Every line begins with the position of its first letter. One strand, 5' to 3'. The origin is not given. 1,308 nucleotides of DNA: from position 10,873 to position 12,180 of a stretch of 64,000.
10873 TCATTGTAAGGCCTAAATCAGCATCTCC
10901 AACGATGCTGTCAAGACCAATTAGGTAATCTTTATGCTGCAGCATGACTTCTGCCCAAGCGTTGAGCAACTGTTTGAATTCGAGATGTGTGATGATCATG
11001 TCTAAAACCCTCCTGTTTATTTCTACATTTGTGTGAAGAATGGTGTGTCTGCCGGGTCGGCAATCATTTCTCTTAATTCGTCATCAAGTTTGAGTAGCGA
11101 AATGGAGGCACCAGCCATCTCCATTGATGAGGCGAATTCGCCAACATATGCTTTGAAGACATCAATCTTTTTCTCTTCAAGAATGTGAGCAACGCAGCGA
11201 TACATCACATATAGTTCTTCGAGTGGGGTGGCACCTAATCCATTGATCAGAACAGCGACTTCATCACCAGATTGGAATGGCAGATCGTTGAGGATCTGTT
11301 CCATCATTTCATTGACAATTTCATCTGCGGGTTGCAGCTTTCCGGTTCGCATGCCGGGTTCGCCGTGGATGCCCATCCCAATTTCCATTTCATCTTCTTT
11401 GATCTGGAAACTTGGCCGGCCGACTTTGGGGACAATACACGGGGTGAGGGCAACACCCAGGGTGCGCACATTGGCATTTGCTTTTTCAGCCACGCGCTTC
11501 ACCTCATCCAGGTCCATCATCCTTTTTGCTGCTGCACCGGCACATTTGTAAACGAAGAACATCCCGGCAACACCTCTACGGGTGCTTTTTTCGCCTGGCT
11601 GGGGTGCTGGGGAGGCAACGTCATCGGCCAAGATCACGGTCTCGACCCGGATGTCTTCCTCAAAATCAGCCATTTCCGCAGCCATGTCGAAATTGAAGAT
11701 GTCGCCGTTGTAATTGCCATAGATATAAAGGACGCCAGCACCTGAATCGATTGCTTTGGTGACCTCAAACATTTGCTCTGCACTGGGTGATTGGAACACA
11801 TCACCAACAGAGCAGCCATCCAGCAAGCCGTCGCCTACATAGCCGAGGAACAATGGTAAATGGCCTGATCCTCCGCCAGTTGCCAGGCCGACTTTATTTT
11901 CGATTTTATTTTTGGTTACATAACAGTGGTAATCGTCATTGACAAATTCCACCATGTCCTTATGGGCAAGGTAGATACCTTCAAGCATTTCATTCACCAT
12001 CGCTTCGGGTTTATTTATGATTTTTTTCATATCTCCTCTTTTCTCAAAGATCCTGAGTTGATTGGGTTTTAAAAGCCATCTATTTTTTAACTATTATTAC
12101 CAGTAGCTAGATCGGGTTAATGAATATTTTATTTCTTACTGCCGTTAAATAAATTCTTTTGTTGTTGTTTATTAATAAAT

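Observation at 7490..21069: Co-regulated LacI regulon suggesting an undescribed catabolic pathway for an amino acid-sugar conjugate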

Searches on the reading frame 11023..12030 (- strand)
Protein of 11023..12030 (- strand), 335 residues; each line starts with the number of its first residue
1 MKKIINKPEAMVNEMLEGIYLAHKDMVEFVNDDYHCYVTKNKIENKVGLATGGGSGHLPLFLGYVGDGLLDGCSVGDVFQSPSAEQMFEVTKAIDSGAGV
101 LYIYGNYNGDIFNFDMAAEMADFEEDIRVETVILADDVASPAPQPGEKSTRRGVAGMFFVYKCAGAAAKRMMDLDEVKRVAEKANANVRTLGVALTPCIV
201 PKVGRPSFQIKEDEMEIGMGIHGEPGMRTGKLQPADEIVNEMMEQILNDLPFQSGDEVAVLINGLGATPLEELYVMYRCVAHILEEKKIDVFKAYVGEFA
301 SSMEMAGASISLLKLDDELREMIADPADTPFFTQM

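Call 3: search_protein_families(library=pfam, proteins=[window:11023-12030:-])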
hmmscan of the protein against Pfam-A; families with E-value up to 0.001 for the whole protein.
window:11023-12030:- (335 aa): 1 family
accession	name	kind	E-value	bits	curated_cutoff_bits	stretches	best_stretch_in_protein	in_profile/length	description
PF02733.22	Dak1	-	4.9e-122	407.2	31.4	1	17-330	1-312/313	Dak1 domain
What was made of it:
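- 11023..12030 (-): DhaK1, the substrate-binding subunit. It is the paralogue closer to the single DhaK of the clostridial clusters. PF02733 E=4.9e-122 (call 3).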

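Call 4: search_protein_families(library=ncbifam, proteins=[window:11023-12030:-])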
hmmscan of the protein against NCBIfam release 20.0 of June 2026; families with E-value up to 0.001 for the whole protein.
window:11023-12030:- (335 aa): 4 families
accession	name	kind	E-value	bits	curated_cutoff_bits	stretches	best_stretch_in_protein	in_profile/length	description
NF011049.0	PRK14479.1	subfamily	7.9e-130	434.1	492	1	1-334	1-329/568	dihydroxyacetone kinase family protein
TIGR02363.1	dhaK1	equivalog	3e-115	384.8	406.25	1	1-330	1-327/329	dihydroxyacetone kinase subunit DhaK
TIGR02361.1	dak_ATP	equivalog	2.4e-80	270.8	574.95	1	2-332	1-343/583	glycerone kinase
TIGR02362.1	dhaK1b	equivalog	2.3e-68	230.7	413.25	1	3-318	1-311/326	DhaKLM operon coactivator DhaQ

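Call 45: search_solved_structures(query=window:11023-12030:-, max_evalue=1e-20, show_alignments=2)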
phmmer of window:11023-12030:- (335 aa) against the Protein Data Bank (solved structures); distinct sequences matched with E-value up to 1e-20: 12.
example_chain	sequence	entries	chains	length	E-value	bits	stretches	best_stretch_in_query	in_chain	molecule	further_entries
3ct4_A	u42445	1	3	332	1.2e-80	274.3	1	2-318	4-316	PTS-dependent dihydroxyacetone kinase, dihydroxyacetone-binding subunit dhaK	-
4lrx_A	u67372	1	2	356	1.7e-68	234.4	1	1-247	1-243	PTS-dependent dihydroxyacetone kinase, dihydroxyacetone-binding subunit DhaK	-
1oi2_A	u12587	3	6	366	1.9e-68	234.2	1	1-247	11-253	HYPOTHETICAL PROTEIN YCGT | DIHYDROXYACETONE KINASE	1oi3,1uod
4lry_A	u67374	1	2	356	2.3e-68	233.9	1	1-247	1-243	PTS-dependent dihydroxyacetone kinase, dihydroxyacetone-binding subunit DhaK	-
1uoe_A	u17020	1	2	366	2.6e-68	233.8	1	1-247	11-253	DIHYDROXYACETONE KINASE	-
3pnk_A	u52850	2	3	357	5.1e-68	232.8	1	2-247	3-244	PTS-dependent dihydroxyacetone kinase, dihydroxyacetone-binding subunit dhaK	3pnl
3pno_A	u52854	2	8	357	4.9e-67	229.6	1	2-247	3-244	PTS-dependent dihydroxyacetone kinase, dihydroxyacetone-binding subunit dhaK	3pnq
3pnm_A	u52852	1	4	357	1.3e-66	228.2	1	2-247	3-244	PTS-dependent dihydroxyacetone kinase, dihydroxyacetone-binding subunit dhaK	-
2iu4_A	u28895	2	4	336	2.8e-46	161.4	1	6-317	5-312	DIHYDROXYACETONE KINASE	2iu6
26vk_A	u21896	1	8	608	4.2e-45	157.5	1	37-314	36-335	Dihydroxyacetone kinase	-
1un8_A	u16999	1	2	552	4e-44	154.3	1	9-328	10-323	DIHYDROXYACETONE KINASE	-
1un9_A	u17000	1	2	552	4.2e-44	154.2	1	9-328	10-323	DIHYDROXYACETONE KINASE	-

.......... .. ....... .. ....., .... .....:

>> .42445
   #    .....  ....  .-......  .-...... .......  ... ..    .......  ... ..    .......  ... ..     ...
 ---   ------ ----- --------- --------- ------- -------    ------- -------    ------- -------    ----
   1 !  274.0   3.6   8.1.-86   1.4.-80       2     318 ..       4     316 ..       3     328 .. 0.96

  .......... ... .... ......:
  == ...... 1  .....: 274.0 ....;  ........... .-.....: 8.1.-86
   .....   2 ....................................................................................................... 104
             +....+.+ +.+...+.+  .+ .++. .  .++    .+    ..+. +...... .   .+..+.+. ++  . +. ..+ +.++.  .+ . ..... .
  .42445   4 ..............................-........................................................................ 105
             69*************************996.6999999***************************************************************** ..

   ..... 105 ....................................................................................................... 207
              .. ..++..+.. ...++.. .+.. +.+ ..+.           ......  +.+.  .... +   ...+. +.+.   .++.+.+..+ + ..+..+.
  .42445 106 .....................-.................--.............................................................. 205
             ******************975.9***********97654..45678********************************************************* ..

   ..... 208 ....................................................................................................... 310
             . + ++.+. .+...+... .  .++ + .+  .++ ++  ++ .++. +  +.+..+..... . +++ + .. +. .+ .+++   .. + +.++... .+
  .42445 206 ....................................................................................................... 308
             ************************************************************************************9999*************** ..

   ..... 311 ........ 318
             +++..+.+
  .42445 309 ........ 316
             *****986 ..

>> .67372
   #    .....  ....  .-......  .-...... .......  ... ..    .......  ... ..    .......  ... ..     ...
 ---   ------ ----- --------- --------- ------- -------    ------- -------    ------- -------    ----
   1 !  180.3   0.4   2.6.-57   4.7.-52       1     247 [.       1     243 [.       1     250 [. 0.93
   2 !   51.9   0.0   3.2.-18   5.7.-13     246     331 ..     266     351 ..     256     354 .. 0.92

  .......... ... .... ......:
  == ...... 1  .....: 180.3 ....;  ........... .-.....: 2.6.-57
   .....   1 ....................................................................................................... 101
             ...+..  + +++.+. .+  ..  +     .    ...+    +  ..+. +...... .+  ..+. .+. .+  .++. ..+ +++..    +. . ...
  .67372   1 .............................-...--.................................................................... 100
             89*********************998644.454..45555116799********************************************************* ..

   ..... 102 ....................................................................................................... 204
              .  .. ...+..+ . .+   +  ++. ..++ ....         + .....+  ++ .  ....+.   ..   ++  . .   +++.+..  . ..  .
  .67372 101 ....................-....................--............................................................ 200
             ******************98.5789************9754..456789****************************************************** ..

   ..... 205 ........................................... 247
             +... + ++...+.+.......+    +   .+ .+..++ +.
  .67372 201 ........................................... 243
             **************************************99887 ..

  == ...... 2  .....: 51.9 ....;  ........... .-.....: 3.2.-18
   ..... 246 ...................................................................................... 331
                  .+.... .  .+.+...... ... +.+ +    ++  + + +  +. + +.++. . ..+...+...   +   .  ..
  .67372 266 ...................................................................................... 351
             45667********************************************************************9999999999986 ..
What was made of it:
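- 11023..12030 (-): The catalytic motifs GGGSGH, NYNGD and GIHGEPG are kept in the alignment to E. coli and L. lactis DhaK (call 45).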
